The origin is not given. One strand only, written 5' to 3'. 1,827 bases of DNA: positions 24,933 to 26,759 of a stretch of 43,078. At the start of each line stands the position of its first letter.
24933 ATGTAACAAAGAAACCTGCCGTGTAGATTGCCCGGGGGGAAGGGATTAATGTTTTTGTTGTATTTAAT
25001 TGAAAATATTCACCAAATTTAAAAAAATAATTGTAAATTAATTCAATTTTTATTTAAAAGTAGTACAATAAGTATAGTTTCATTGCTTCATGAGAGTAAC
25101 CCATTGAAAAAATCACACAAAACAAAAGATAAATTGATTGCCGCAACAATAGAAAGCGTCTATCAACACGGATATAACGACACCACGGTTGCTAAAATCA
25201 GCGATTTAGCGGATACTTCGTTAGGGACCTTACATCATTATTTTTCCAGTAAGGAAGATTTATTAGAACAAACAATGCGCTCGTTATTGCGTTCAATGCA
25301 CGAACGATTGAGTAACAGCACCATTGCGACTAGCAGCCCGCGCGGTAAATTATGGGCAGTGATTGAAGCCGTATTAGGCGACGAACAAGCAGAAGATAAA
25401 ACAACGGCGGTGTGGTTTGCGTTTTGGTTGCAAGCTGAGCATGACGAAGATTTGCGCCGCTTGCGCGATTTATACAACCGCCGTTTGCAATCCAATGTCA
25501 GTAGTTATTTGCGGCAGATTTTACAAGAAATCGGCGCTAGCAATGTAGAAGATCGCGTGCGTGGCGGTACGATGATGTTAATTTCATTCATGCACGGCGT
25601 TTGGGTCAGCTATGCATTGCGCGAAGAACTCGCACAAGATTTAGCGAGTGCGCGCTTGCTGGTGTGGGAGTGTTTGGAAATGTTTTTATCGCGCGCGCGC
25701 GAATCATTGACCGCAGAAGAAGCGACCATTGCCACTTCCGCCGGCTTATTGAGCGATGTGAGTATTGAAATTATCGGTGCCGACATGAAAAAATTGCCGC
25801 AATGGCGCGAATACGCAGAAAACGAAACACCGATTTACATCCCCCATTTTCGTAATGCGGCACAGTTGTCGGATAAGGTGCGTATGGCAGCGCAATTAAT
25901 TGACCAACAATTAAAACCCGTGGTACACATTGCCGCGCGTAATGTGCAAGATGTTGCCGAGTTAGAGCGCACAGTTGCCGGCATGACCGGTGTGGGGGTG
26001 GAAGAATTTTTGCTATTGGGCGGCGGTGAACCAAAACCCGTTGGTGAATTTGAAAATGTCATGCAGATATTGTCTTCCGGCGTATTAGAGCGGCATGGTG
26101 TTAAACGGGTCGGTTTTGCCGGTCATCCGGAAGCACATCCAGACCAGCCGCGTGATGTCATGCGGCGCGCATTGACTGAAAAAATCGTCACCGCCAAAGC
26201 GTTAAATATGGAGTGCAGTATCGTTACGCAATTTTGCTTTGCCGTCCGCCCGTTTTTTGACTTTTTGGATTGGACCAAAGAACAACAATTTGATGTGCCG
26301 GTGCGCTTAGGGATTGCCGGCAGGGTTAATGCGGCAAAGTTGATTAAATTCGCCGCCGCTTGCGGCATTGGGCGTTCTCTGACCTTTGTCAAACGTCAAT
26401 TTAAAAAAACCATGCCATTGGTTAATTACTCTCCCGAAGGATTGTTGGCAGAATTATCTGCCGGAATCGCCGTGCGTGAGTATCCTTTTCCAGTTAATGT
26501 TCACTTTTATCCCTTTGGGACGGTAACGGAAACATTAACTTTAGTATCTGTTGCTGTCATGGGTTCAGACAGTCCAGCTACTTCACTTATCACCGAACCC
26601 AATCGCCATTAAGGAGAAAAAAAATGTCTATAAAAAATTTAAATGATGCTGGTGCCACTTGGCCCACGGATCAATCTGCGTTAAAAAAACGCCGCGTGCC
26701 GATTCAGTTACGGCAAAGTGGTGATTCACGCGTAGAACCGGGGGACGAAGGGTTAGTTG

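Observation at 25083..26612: Complete BetI-like TetR repressor fused in frame to a divergent MetF-like methylene-THF reductase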

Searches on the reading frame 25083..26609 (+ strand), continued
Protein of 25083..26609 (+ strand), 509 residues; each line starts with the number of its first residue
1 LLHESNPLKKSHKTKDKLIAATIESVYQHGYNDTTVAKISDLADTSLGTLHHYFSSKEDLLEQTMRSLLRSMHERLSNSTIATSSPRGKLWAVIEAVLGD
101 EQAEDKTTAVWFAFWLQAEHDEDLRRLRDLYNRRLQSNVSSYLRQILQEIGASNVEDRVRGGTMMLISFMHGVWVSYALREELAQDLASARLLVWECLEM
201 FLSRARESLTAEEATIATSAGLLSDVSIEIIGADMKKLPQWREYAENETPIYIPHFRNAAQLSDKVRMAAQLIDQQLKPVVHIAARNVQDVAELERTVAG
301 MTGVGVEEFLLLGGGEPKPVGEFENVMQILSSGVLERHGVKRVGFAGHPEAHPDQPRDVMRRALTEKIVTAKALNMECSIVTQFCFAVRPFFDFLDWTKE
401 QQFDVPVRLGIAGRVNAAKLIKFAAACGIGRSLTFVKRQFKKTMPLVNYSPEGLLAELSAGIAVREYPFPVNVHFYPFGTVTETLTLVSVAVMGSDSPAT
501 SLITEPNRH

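Call 79: search_protein_representatives(alignment_id=A1)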
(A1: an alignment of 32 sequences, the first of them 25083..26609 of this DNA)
Query: 32 sequences, 499 profile positions. Proteins with E-value up to 0.001 (for the whole library): 23667; up to 1e-10: 2600; up to 1e-30: 548. The best 150 are listed.
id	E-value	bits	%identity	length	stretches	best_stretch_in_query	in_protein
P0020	8.0e-235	796.7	-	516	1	7-495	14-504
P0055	2.8e-203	692.7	-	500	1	7-492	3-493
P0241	1.3e-114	400.2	-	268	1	5-265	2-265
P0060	1.3e-91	324.4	-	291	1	231-433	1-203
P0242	3.5e-91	322.9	-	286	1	215-481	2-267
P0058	2.1e-89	317.0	-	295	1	110-332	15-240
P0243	3.9e-84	299.7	-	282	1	219-485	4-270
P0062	2.1e-81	290.6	-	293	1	220-488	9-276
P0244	5.2e-80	286.0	-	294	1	215-488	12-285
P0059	2.5e-74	267.3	-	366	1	313-479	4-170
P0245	6.2e-68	246.2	-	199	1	4-203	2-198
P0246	1.9e-62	228.1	-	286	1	218-484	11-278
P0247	1.1e-61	225.6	-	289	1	217-484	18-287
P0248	1.9e-61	224.8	-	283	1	214-486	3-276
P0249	1.8e-58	215.0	-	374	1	216-483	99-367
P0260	2.2e-56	208.1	-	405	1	217-488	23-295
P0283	1.3e-52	195.6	-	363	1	216-485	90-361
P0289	3.8e-52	194.1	-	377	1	213-494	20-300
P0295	9.5e-52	192.8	-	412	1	215-484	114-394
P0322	1.9e-50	188.5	-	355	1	212-486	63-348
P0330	6.4e-50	186.8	-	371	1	213-480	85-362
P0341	2.7e-49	184.7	-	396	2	214-388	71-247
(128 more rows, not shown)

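Call 80: search_protein_families(library=pfam, proteins=[P0245, P0241, P0249, P0260, P0283, P0295, P0330, P0341, P0289, P0322], max_evalue=0.001)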
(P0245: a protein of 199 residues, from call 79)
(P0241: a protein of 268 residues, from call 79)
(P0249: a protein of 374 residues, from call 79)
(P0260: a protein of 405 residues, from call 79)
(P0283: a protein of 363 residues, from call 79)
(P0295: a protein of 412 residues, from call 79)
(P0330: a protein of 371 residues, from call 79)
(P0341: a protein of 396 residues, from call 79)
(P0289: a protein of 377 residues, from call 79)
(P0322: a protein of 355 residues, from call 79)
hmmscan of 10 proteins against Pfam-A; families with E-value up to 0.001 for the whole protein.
P0245 (199 aa): 2 families
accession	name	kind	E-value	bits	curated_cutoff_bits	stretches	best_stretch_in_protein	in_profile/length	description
PF13977.11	TetR_C_6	-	1.2e-22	80.7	27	1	80-193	1-114/115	BetI-type transcriptional repressor, C-terminal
PF00440.29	TetR_N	-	5.4e-12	45.8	24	1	12-56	1-45/47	Bacterial regulatory proteins, tetR family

P0241 (268 aa): 2 families
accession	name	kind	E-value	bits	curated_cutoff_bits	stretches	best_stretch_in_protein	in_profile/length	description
PF13977.11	TetR_C_6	-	2.6e-15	57.1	27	1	79-176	1-97/115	BetI-type transcriptional repressor, C-terminal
PF00440.29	TetR_N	-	1.5e-11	44.3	24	1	11-54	1-44/47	Bacterial regulatory proteins, tetR family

P0249 (374 aa): 1 family
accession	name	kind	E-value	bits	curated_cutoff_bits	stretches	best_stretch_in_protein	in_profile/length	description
PF02219.23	MTHFR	-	7.7e-05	22.6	24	1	129-289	43-207/287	Methylenetetrahydrofolate reductase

P0260 (405 aa): 0 families

P0283 (363 aa): 1 family
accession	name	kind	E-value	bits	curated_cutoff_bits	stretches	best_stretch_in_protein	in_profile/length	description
PF02219.23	MTHFR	-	2.1e-07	31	24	1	140-299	65-225/287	Methylenetetrahydrofolate reductase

P0295 (412 aa): 1 family
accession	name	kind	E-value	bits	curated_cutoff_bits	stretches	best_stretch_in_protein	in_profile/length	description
PF02219.23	MTHFR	-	1.1e-07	32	24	1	148-297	44-197/287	Methylenetetrahydrofolate reductase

P0330 (371 aa): 1 family
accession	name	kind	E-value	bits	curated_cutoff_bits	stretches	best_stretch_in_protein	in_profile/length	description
PF02219.23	MTHFR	-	1.4e-05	25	24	1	86-268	5-196/287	Methylenetetrahydrofolate reductase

P0341 (396 aa): 1 family
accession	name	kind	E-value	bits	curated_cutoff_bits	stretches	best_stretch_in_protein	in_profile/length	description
PF02219.23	MTHFR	-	3.9e-07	30.2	24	1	103-255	41-197/287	Methylenetetrahydrofolate reductase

P0289 (377 aa): 1 family
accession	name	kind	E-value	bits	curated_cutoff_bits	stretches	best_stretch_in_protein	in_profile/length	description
PF02219.23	MTHFR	-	0.00041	20.2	24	1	128-232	126-226/287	Methylenetetrahydrofolate reductase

P0322 (355 aa): 1 family
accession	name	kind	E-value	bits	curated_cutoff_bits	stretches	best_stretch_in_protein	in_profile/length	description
PF02219.23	MTHFR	-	2.4e-06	27.6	24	1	73-248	13-196/287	Methylenetetrahydrofolate reductase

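Call 82: find_related_loci(query=P0245, collection=metagenome_contigs, flank=6000)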
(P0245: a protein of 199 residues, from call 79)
Query P0245 (199 aa) in metagenome_contigs; peptide patterns used: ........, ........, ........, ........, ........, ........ (x = any residue, [..] = any of these).
88 stretches matched a pattern; 1 encode a relative of the query (tblastn E <= 1e-3); 1 distinct loci.
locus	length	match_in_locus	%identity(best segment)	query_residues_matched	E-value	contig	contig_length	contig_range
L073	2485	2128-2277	45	9-59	4e-9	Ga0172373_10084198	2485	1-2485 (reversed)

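Call 94: list_cluster_members(proteins=[P0017, P0033, P0145, P0030])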
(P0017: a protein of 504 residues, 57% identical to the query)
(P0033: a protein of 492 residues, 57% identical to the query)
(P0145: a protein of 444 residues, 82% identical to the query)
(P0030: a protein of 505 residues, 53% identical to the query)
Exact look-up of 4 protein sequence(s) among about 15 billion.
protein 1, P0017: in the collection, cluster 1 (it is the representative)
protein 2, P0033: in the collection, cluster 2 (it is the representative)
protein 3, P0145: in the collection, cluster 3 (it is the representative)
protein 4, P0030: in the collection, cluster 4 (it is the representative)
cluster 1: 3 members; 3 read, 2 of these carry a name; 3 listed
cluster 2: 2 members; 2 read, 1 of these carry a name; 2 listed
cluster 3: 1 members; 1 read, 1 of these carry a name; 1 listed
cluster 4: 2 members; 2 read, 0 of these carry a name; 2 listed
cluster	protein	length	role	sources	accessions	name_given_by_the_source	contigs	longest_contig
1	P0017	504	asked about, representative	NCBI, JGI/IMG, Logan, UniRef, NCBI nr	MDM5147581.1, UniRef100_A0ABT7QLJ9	transcriptional regulator BetI [Candidatus Persebacteraceae bacterium Df01] | methylenetetrahydrofolate reductase (NADPH) | Transcriptional regulator BetI n=1 Tax=Candidatus Doriopsillibacter californiensis ...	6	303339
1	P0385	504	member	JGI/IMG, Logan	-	methylenetetrahydrofolate reductase (NADPH)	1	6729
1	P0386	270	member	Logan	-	-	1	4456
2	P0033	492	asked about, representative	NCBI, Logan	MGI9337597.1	MAG: transcriptional regulator BetI [Gammaproteobacteria bacterium]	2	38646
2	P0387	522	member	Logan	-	-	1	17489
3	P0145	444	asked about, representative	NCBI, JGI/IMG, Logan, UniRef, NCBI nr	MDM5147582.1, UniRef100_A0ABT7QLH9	aminomethyl transferase family protein [Candidatus Persebacteraceae bacterium Df01] | aminomethyltransferase | Aminomethyl transferase family protein n=1 Tax=Candidatus Doriopsillibacter ...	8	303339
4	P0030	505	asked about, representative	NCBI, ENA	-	-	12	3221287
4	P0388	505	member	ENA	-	-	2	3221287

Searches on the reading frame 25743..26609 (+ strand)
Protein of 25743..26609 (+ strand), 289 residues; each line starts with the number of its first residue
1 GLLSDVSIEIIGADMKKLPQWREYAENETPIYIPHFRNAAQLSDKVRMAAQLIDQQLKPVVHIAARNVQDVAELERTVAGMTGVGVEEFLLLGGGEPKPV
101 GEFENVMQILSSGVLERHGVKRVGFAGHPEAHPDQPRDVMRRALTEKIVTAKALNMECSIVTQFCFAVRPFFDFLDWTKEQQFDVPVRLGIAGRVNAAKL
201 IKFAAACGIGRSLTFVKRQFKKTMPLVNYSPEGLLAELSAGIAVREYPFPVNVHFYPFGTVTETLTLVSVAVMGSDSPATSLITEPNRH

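Call 11: search_solved_structures(query=window:25743-26609:+, max_evalue=1, show_alignments=3)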
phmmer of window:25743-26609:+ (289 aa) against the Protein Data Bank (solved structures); distinct sequences matched with E-value up to 1: 4.
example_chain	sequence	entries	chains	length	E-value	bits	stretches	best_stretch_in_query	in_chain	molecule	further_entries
7xg9_A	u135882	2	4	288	8.5e-39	137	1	2-264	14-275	5,10-methylenetetrahydrofolate reductase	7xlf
1v93_A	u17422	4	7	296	8.8e-05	25.4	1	48-210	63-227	5,10-Methylenetetrahydrofolate reductase | Methylenetetrahydrofolate reductase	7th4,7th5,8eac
3apt_A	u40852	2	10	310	9.7e-05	25.3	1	48-210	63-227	Methylenetetrahydrofolate reductase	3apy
5ijp_A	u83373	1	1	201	0.8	12.4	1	13-93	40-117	Putative uncharacterized protein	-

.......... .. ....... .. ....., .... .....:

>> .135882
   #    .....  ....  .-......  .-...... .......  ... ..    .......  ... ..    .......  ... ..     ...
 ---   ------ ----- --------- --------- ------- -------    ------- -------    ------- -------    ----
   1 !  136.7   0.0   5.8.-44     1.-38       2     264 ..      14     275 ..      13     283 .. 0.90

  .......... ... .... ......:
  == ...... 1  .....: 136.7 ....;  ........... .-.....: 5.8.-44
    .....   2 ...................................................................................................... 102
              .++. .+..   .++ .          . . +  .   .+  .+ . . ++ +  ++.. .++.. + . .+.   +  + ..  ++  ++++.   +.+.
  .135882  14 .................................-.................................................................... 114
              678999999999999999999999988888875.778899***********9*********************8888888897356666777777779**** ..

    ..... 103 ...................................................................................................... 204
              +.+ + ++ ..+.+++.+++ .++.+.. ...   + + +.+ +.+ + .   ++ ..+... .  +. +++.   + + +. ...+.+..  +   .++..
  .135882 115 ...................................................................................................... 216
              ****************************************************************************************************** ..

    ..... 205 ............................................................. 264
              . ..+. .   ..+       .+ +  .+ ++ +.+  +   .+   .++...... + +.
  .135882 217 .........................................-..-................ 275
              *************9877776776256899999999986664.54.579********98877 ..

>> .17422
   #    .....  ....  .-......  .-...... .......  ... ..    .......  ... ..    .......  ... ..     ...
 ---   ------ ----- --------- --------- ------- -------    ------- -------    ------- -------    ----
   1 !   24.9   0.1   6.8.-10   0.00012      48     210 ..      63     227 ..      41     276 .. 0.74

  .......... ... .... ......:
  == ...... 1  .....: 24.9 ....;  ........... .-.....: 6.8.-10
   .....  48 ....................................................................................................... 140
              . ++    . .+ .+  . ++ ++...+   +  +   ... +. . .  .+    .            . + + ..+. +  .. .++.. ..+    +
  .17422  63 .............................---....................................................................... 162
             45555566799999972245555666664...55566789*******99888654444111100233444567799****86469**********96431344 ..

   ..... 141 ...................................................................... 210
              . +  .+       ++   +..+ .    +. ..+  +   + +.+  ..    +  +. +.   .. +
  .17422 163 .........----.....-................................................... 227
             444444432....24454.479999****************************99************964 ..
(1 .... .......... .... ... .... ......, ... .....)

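Call 78: search_solved_structures(query=A3, max_evalue=0.001, show_alignments=5)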
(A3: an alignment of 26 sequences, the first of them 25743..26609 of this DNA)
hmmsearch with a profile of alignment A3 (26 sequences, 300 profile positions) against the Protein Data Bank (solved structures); distinct sequences matched with E-value up to 0.001: 17.
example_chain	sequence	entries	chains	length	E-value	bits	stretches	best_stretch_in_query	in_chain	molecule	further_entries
7xg9_A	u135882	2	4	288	1.1e-89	303.8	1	8-288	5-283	5,10-methylenetetrahydrofolate reductase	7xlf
1v93_A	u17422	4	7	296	3.1e-17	65.9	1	52-276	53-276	5,10-Methylenetetrahydrofolate reductase | Methylenetetrahydrofolate reductase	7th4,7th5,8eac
3apt_A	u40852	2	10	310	3.3e-17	65.8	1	52-276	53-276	Methylenetetrahydrofolate reductase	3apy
5ume_A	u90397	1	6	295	5.6e-12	48.6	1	11-224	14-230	5,10-methylenetetrahydrofolate reductase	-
8uy2_A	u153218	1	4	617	1.5e-11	47.2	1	90-274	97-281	Methylenetetrahydrofolate reductase-like protein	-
8uy1_D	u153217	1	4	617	1.6e-11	47.1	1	90-274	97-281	Methylenetetrahydrofolate reductase-like protein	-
1zp3_A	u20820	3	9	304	3.6e-10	42.7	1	52-224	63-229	5,10-methylenetetrahydrofolate reductase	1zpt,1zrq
7rml_A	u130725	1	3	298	3.7e-10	42.6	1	46-222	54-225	5,10-methylenetetrahydrofolate reductase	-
1b5t_A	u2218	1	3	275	5.5e-10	42.1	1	57-224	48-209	PROTEIN (METHYLENETETRAHYDROFOLATE REDUCTASE)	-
6pey_A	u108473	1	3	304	6.4e-10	41.9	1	53-224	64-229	Methylenetetrahydrofolate reductase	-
1zp4_A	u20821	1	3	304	7e-10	41.7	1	61-224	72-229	5,10-methylenetetrahydrofolate reductase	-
2fmn_A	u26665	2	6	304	7.5e-10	41.7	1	52-224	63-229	5,10-methylenetetrahydrofolate reductase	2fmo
3fst_A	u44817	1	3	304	1e-09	41.2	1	52-221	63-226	5,10-methylenetetrahydrofolate reductase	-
3fsu_A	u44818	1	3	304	2e-09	40.2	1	61-221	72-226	5,10-methylenetetrahydrofolate reductase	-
6fcx_A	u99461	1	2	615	4.8e-08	35.7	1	88-220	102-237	Methylenetetrahydrofolate reductase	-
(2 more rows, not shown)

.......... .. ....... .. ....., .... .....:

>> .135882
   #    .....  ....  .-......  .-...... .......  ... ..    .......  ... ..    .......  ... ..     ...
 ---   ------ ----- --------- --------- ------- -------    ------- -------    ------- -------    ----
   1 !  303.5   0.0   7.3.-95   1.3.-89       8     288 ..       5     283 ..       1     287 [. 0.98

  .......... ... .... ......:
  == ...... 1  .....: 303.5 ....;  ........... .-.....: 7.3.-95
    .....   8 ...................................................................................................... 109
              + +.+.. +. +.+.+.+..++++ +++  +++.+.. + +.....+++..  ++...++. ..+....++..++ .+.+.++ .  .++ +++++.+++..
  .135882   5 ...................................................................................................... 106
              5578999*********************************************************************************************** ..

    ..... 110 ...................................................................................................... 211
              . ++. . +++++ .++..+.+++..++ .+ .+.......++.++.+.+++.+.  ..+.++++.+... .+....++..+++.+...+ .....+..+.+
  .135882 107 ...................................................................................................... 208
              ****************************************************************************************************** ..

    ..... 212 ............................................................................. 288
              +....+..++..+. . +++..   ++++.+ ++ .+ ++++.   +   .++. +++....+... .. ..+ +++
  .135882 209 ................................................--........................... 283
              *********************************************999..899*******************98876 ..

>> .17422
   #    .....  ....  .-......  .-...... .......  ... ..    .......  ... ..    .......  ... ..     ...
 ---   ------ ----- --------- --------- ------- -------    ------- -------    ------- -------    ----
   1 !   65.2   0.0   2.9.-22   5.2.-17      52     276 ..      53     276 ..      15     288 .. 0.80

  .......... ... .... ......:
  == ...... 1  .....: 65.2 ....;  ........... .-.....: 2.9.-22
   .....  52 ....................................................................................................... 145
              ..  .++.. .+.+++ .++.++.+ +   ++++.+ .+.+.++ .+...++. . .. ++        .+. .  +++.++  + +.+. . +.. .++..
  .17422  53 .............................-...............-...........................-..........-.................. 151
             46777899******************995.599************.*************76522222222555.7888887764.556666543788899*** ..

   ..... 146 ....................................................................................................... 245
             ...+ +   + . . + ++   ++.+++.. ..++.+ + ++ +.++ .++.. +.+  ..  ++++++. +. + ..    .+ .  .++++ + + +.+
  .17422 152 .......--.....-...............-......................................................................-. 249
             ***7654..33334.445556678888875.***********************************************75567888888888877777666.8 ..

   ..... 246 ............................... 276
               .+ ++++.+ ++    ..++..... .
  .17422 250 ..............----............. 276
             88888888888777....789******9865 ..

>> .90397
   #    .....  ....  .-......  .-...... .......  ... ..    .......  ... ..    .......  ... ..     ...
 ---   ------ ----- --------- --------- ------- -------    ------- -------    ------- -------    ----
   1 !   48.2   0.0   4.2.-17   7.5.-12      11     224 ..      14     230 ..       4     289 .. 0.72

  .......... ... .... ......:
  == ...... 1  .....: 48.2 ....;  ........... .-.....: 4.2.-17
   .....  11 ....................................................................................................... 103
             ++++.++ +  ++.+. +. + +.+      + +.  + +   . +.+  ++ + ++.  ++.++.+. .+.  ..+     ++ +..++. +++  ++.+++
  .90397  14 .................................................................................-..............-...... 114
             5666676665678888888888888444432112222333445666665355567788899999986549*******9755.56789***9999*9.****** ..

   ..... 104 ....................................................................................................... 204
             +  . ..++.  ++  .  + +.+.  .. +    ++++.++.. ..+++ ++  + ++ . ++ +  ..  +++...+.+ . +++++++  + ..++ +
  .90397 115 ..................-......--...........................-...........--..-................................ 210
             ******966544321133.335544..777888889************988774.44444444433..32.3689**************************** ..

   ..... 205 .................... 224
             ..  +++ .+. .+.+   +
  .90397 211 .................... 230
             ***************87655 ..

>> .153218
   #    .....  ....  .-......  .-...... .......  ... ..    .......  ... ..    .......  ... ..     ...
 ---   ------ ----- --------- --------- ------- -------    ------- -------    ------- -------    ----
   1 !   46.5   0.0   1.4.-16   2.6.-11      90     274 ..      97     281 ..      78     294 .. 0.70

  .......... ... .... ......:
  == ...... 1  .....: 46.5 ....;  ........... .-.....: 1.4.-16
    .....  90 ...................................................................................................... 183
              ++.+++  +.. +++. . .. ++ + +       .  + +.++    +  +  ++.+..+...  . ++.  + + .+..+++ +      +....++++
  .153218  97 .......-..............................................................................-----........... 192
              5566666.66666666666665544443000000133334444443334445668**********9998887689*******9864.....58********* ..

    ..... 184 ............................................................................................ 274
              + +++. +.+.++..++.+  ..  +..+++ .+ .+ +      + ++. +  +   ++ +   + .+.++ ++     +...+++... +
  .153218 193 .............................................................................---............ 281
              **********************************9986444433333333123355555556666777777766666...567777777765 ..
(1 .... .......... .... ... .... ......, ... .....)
